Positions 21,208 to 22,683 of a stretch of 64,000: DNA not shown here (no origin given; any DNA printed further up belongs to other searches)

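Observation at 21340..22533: Short BoxB/PaaA-type diiron acyl-CoA oxygenase without any of its canonical partner subunits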

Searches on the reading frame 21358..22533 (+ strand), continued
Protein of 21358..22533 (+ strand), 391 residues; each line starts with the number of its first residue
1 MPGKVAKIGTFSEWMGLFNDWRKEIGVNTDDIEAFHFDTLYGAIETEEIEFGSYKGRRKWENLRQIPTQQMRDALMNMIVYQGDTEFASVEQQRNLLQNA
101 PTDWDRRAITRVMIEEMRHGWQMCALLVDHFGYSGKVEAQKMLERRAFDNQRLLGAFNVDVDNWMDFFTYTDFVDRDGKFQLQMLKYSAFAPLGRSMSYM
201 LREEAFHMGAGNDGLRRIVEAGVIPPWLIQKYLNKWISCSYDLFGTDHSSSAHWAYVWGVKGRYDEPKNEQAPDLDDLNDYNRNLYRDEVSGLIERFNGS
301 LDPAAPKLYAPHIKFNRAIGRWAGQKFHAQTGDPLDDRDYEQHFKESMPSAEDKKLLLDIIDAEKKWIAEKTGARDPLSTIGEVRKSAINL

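Call 51: find_homologous_proteins(query=P0129, max_evalue=1e-20)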
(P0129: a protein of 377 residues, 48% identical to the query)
Query P0129 (377 aa): 4665 proteins with E <= 1e-20 among 7814 candidates; the best 120 are listed.
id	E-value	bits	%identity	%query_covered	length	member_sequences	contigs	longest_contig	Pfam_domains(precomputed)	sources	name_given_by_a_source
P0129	2.3e-260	882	100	100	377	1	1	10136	PF05138.19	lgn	-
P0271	4.3e-231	785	89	100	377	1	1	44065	PF05138.19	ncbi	-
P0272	3.7e-217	739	84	100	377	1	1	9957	PF05138.19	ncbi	-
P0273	5.7e-175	600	70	99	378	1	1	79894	PF05138.19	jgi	jgi:benzoyl-CoA 2,3-dioxygenase component B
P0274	3.2e-171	588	67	99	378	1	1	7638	PF05138.19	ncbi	-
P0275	1.8e-136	474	58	98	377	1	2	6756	-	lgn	-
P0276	6.8e-122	426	57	96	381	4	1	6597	PF05138.19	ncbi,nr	ncbi:MAG TPA: Phenylacetic acid catabolic protein [Verrucomicrobiae bacterium]|nr:Phenylacetic acid 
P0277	4.7e-121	423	56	96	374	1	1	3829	PF05138.19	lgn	-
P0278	2.3e-120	421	56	96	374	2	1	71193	PF05138.19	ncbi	-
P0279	4.4e-117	410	55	96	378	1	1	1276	PF05138.19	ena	-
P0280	5.6e-117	410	55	96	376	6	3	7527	PF05138.19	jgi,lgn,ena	jgi:benzoyl-CoA 2,3-dioxygenase component B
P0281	5.9e-117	410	57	96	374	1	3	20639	PF05138.19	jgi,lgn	jgi:benzoyl-CoA 2,3-dioxygenase component B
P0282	9.5e-117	409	53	97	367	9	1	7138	PF05138.19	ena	-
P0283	1.2e-116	409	55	96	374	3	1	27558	PF05138.19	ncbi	-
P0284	1.5e-116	408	53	98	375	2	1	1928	PF05138.19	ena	-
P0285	2.7e-116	407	54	97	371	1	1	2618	PF05138.19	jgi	jgi:benzoyl-CoA 2,3-epoxidase subunit B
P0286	2.7e-116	407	55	97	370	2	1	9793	PF05138.19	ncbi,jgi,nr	ncbi:MAG TPA: Phenylacetic acid catabolic protein [Candidatus Thermoplasmatota archaeon]|jgi:benzoyl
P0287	5.5e-116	406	55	98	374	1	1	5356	PF05138.19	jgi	jgi:benzoyl-CoA 2,3-dioxygenase component B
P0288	5.6e-116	406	52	98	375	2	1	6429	PF05138.19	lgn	-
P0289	5.9e-116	406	53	97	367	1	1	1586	PF05138.19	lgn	-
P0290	7.1e-116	406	53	98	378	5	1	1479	PF05138.19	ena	-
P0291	7.8e-116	406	53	97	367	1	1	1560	PF05138.19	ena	-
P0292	1.2e-115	405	52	98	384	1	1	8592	PF05138.19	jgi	jgi:benzoyl-CoA 2,3-dioxygenase component B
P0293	1.8e-115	405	54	92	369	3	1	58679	PF05138.19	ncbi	-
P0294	2.6e-115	404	55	96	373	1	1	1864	PF05138.19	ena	-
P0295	2.9e-115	404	54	97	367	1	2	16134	PF05138.19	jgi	jgi:benzoyl-CoA 2,3-dioxygenase component B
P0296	2.9e-115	404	53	97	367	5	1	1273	PF05138.19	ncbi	-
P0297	3.8e-115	404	52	97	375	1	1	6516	PF05138.19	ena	-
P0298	3.9e-115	404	52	98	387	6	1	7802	PF05138.19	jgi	jgi:benzoyl-CoA 2,3-epoxidase subunit B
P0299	7.6e-115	403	52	97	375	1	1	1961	PF05138.19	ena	-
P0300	9.0e-115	402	52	98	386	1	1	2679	PF05138.19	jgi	jgi:benzoyl-CoA 2,3-dioxygenase component B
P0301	9.2e-115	402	53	97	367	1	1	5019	PF05138.19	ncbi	-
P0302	9.6e-115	402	52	98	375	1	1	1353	PF05138.19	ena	-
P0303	1.1e-114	402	55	93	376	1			PF05138.19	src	-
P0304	1.1e-114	402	51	99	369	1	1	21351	PF05138.19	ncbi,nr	ncbi:MAG: phenylacetate-CoA oxygenase subunit PaaI [Planctomycetes bacterium]|nr:phenylacetate-CoA o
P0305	1.2e-114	402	51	98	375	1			PF05138.19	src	-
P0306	1.4e-114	402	52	98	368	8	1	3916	PF05138.19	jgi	jgi:benzoyl-CoA 2,3-epoxidase subunit B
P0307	1.4e-114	402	52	98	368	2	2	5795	PF05138.19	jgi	jgi:benzoyl-CoA 2,3-dioxygenase component B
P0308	1.5e-114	402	52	97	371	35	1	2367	PF05138.19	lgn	-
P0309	2.1e-114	401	53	97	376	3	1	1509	PF05138.19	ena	-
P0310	2.2e-114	401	55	93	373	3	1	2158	PF05138.19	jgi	-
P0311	2.3e-114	401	52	98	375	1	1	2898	PF05138.19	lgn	-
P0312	2.5e-114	401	53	97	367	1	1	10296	PF05138.19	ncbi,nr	ncbi:MAG TPA: Phenylacetic acid catabolic protein [Candidatus Polarisedimenticolia bacterium]|nr:Phe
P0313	2.5e-114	401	51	98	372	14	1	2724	PF05138.19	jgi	jgi:benzoyl-CoA 2,3-dioxygenase component B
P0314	3.0e-114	401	52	98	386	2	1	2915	PF05138.19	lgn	-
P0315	3.3e-114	401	52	98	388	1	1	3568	PF05138.19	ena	-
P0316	3.3e-114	401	54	96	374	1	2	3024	PF05138.19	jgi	jgi:benzoyl-CoA 2,3-dioxygenase component B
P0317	3.7e-114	400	53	97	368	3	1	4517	PF05138.19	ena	-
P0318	4.1e-114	400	52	98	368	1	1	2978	PF05138.19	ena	-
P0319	4.4e-114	400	52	97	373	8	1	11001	PF05138.19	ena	-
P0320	4.4e-114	400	52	100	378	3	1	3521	PF05138.19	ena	-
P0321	5.4e-114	400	52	97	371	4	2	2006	PF05138.19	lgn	-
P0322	5.7e-114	400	53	98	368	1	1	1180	PF05138.19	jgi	jgi:benzoyl-CoA 2,3-dioxygenase component B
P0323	5.7e-114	400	51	97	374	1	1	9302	PF05138.19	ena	-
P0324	6.3e-114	400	53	97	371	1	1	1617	PF05138.19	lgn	-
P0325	6.7e-114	400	55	93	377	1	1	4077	PF05138.19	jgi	-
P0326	6.7e-114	399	52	98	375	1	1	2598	PF05138.19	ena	-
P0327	9.0e-114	399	51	98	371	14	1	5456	PF05138.19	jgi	jgi:benzoyl-CoA 2,3-dioxygenase component B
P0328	1.1e-113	399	52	98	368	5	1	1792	PF05138.19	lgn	-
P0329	1.1e-113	399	54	93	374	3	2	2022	PF05138.19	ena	-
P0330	1.1e-113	399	52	97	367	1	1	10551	PF05138.19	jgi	jgi:benzoyl-CoA 2,3-dioxygenase component B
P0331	1.2e-113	399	52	98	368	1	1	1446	PF05138.19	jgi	jgi:benzoyl-CoA 2,3-epoxidase subunit B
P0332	1.6e-113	398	53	97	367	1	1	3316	PF05138.19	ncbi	-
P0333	1.6e-113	398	52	98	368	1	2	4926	PF05138.19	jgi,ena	jgi:benzoyl-CoA 2,3-dioxygenase component B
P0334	1.8e-113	398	52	98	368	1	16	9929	PF05138.19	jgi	jgi:benzoyl-CoA 2,3-epoxidase subunit B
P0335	1.8e-113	398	53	93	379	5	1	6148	PF05138.19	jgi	-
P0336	1.8e-113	398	51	97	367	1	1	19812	PF05138.19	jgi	jgi:benzoyl-CoA 2,3-dioxygenase component B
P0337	2.0e-113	398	52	98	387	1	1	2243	PF05138.19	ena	-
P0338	2.0e-113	398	54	97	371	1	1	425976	PF05138.19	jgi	jgi:benzoyl-CoA 2,3-dioxygenase component B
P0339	2.1e-113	398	52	98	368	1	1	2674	PF05138.19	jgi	jgi:benzoyl-CoA 2,3-epoxidase subunit B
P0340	2.4e-113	398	52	98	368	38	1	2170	PF05138.19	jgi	-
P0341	2.4e-113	398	52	98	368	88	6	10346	PF05138.19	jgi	jgi:benzoyl-CoA 2,3-dioxygenase component B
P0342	2.9e-113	397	52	98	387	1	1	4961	PF05138.19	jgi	jgi:benzoyl-CoA 2,3-epoxidase subunit B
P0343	3.0e-113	397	51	98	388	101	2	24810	PF05138.19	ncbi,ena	-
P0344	3.5e-113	397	53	96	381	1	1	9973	PF05138.19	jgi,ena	-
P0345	4.3e-113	397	54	96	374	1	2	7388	PF05138.19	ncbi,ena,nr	ncbi:MAG TPA: Phenylacetic acid catabolic protein [Candidatus Saccharimonadales bacterium]|nr:Phenyl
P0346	4.3e-113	397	53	96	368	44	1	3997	PF05138.19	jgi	-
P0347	4.6e-113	397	52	97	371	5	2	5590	PF05138.19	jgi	jgi:benzoyl-CoA 2,3-epoxidase subunit B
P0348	4.7e-113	397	53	98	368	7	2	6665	PF05138.19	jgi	jgi:benzoyl-CoA 2,3-dioxygenase component B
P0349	4.9e-113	397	52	98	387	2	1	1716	PF05138.19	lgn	-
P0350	5.0e-113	397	53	97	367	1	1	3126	PF05138.19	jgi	jgi:benzoyl-CoA 2,3-epoxidase subunit B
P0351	6.4e-113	396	54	97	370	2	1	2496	PF05138.19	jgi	jgi:benzoyl-CoA 2,3-dioxygenase component B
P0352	6.7e-113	396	51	98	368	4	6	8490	PF05138.19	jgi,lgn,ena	-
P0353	7.1e-113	396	51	98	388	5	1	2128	PF05138.19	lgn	-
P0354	8.7e-113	396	53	97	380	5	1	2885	PF05138.19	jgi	-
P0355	1.1e-112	396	52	98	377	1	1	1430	PF05138.19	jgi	-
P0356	1.4e-112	395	53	96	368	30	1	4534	PF05138.19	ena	-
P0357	1.4e-112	395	52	96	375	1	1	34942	PF05138.19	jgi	jgi:benzoyl-CoA 2,3-dioxygenase component B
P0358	1.4e-112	395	52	97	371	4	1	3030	PF05138.19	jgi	-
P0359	1.5e-112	395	51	98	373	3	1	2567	PF05138.19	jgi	jgi:benzoyl-CoA 2,3-dioxygenase component B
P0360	1.6e-112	395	50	97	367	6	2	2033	PF05138.19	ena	-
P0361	1.6e-112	395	53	93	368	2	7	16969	PF05138.19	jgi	jgi:benzoyl-CoA 2,3-dioxygenase component B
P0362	1.8e-112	395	52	96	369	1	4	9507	PF05138.19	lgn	-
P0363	1.8e-112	395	52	98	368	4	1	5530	PF05138.19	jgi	jgi:benzoyl-CoA 2,3-dioxygenase component B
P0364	1.9e-112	395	51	97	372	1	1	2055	PF05138.19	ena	-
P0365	1.9e-112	395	51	97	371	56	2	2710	PF05138.19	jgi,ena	-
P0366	1.9e-112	395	51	98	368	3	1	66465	PF05138.19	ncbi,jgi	ncbi:MAG TPA: Phenylacetic acid catabolic protein [Candidatus Binatia bacterium]|jgi:benzoyl-CoA 2,3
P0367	2.0e-112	395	53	96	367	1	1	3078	PF05138.19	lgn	-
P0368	2.0e-112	395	52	98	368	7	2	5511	PF05138.19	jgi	jgi:benzoyl-CoA 2,3-dioxygenase component B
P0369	2.3e-112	394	54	97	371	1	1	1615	PF05138.19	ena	-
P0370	2.3e-112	394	53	98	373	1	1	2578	PF05138.19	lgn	-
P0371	2.5e-112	394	53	93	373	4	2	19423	PF05138.19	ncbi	-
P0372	2.7e-112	394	51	98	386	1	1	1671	PF05138.19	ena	-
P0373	3.0e-112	394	53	93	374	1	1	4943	PF05138.19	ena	-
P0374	3.0e-112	394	53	93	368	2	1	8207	PF05138.19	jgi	jgi:benzoyl-CoA 2,3-epoxidase subunit B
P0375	3.4e-112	394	52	98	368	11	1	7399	PF05138.19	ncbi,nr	ncbi:MAG TPA: Phenylacetic acid catabolic protein [Candidatus Udaeobacter sp.]|nr:Phenylacetic acid 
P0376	3.5e-112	394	52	98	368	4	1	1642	PF05138.19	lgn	-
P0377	3.7e-112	394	53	94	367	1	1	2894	PF05138.19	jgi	jgi:benzoyl-CoA 2,3-epoxidase subunit B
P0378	4.0e-112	394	51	97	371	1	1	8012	PF05138.19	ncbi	-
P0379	4.3e-112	394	52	98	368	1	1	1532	PF05138.19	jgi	jgi:benzoyl-CoA 2,3-dioxygenase component B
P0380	4.5e-112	393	50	97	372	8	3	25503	PF05138.19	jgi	jgi:benzoyl-CoA 2,3-dioxygenase component B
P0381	4.6e-112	393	53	96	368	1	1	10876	PF05138.19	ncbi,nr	ncbi:MAG TPA: Phenylacetic acid catabolic protein [Candidatus Eisenbacteria bacterium]|nr:Phenylacet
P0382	4.8e-112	393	52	96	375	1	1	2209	PF05138.19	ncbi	-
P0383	5.1e-112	393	53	97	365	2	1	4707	PF05138.19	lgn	-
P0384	5.3e-112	393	51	98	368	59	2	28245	PF05138.19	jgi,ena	jgi:benzoyl-CoA 2,3-epoxidase subunit B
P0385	5.4e-112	393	51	98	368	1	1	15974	PF05138.19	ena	-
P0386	5.4e-112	393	51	97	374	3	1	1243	PF05138.19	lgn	-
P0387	5.5e-112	393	51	98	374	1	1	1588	PF05138.19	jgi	jgi:benzoyl-CoA 2,3-dioxygenase component B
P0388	5.6e-112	393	52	98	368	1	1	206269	PF05138.19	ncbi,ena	-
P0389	5.9e-112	393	52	98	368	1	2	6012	PF05138.19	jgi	jgi:benzoyl-CoA 2,3-dioxygenase component B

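Call 52: find_encoding_contigs(protein=P0338, flank=10000, max_places=1)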
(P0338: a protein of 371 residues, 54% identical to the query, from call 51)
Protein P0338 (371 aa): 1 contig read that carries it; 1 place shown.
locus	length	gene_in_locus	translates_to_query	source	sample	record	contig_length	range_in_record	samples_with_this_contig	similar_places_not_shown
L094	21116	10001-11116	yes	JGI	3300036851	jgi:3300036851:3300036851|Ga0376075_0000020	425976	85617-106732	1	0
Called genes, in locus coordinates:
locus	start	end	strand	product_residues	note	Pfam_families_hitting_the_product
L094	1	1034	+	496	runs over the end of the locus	PF00270:DEAD, PF04851:ResIII (weak), PF00271:Helicase_C, PF03880:DbpA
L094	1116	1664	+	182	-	-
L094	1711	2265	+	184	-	-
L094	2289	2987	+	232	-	-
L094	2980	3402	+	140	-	PF07760:DUF1616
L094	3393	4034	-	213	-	PF04263:TPK_catalytic, PF04265:TPK_B1_binding (weak)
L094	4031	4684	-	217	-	PF00005:ABC_tran, PF13304:AAA_21 (faint)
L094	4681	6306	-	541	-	PF00528:BPD_transp_1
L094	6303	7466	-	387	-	-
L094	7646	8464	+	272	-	PF00378:ECH_1, PF16113:ECH_2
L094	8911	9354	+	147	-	-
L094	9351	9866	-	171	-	-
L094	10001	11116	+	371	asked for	PF05138:PaaA_PaaC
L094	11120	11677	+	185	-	-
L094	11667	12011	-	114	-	PF01850:PIN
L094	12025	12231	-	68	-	PF01402:RHH_1 (weak)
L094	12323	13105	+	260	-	PF00378:ECH_1, PF16113:ECH_2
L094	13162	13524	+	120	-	-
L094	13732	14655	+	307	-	PF01210:NAD_Gly3P_dh_N (faint), PF02737:3HCDH_N, PF00725:3HCDH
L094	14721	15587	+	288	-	PF05579:Peptidase_S32 (weak)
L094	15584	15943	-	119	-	-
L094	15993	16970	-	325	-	PF00890:FAD_binding_2 (faint), PF01266:DAO (faint), PF07992:Pyr_redox_2, PF12831:FAD_oxidored (weak), PF13738:Pyr_redox_3, PF00070:Pyr_redox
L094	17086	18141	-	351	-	-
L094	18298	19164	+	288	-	PF04909:Amidohydro_2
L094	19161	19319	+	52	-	-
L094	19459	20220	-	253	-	PF23023:Anti-Pycsar_Apyc1, PF00753:Lactamase_B, PF12706:Lactamase_B_2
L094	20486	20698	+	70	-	-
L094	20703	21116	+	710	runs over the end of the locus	PF00069:Pkinase, PF07714:PK_Tyr_Ser-Thr, PF03109:ABC1 (weak)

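Call 53: find_encoding_contigs(protein=P0388, flank=10000, max_places=1)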
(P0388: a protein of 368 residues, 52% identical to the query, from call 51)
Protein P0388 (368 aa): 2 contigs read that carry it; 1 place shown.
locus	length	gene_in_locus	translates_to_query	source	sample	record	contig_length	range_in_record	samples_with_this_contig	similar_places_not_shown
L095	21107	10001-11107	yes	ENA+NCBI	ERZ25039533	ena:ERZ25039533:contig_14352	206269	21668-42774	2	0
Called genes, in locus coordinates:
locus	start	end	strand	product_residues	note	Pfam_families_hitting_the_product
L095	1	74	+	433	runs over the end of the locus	PF00682:HMGL-like (faint), PF02436:PYC_OADA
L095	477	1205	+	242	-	PF17645:Amdase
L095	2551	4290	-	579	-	PF01979:Amidohydro_1 (faint), PF07969:Amidohydro_3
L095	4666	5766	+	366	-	PF02746:MR_MLE_N, PF13378:MR_MLE_C, PF07476:MAAL_C (faint)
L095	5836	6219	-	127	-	PF00903:Glyoxalase, PF12681:Glyoxalase_2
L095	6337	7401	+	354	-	PF04055:Radical_SAM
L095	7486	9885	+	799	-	PF01590:GAF, PF13185:GAF_2, PF13492:GAF_3, PF05524:PEP-utilisers_N, PF00391:PEP-utilizers, PF02896:PEP-utilizers_C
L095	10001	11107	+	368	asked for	PF05138:PaaA_PaaC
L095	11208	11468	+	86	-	-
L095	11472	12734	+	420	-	PF01512:Complex1_51K, PF10531:SLBB, PF10589:NADH_4Fe-4S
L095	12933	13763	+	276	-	PF01522:Polysacc_deac_1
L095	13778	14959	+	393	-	PF12697:Abhydrolase_6 (weak)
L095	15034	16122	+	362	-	PF01547:SBP_bac_1, PF13531:SBP_bac_11, PF13343:SBP_bac_6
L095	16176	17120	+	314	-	PF01073:3Beta_HSD, PF01370:Epimerase, PF16363:GDP_Man_Dehyd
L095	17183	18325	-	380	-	PF01717:Meth_synt_2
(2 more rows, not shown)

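Call 54: find_encoding_contigs(protein=P0366, flank=10000, max_places=1)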
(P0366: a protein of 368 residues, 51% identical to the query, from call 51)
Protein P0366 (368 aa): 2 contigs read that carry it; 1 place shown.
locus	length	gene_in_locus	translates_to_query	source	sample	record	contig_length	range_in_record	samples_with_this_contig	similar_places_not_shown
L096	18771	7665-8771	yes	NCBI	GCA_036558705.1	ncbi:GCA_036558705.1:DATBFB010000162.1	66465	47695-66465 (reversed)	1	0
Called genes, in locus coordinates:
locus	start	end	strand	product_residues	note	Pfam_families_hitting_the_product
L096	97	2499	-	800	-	PF02515:CoA_transf_3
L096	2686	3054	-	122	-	-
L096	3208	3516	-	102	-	-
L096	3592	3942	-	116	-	-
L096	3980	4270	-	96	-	-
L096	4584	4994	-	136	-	PF00903:Glyoxalase, PF12681:Glyoxalase_2 (weak)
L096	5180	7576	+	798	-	PF01590:GAF, PF13185:GAF_2, PF13492:GAF_3, PF05524:PEP-utilisers_N, PF00391:PEP-utilizers, PF02896:PEP-utilizers_C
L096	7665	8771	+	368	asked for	PF05138:PaaA_PaaC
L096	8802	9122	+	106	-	PF01257:2Fe-2S_thioredx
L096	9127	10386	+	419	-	PF01512:Complex1_51K, PF10531:SLBB, PF10589:NADH_4Fe-4S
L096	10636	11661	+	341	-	PF13531:SBP_bac_11, PF01547:SBP_bac_1, PF13343:SBP_bac_6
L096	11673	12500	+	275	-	PF01522:Polysacc_deac_1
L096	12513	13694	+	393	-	PF12697:Abhydrolase_6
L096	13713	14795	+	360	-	PF01547:SBP_bac_1 (weak), PF13531:SBP_bac_11 (weak), PF13343:SBP_bac_6 (weak)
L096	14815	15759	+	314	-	PF01073:3Beta_HSD, PF01370:Epimerase, PF04321:RmlD_sub_bind (weak), PF16363:GDP_Man_Dehyd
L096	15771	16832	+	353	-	PF13416:SBP_bac_8 (weak), PF13531:SBP_bac_11, PF13343:SBP_bac_6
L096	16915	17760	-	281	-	PF01522:Polysacc_deac_1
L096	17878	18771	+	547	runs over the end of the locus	PF07969:Amidohydro_3, PF01979:Amidohydro_1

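Call 56: find_related_loci(query=A3, collection=metagenome_contigs, flank=10000)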
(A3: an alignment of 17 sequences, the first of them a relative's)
Query A3 (368 aa) in metagenome_contigs; peptide patterns used: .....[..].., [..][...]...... (x = any residue, [..] = any of these).
600 stretches matched a pattern (row limit reached: there are more); 593 encode a relative of the query (tblastn E <= 1e-3); the best 80 are kept; 80 distinct loci.
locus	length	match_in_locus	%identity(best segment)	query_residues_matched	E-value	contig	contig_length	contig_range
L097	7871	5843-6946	86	1-368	0e+0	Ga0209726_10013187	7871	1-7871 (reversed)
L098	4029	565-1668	86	1-368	0e+0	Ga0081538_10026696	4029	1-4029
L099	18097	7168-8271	84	1-368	0e+0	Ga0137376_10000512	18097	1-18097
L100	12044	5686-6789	84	1-368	0e+0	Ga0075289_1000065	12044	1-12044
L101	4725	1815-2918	83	1-368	0e+0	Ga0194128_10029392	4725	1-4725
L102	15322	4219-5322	83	1-368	0e+0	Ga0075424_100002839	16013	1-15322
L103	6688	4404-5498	81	1-365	0e+0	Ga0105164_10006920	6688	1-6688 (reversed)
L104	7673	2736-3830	78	1-365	0e+0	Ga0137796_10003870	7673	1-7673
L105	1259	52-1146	79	1-365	0e+0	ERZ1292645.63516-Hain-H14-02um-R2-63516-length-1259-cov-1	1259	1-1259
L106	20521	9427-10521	78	1-365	0e+0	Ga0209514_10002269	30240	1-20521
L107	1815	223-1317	76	1-365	0e+0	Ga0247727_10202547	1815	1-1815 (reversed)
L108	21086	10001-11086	64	1-362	1e-163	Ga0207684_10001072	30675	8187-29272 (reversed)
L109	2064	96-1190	64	1-363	3e-172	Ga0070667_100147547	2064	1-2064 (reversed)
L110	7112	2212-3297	61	3-364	9e-159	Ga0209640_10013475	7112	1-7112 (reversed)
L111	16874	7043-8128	63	1-362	6e-157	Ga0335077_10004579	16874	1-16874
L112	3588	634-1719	59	1-362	6e-161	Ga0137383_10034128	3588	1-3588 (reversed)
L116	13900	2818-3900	60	3-362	8e-152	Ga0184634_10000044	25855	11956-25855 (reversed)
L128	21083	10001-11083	59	3-362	2e-148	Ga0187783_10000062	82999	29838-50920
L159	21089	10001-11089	60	1-363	3e-143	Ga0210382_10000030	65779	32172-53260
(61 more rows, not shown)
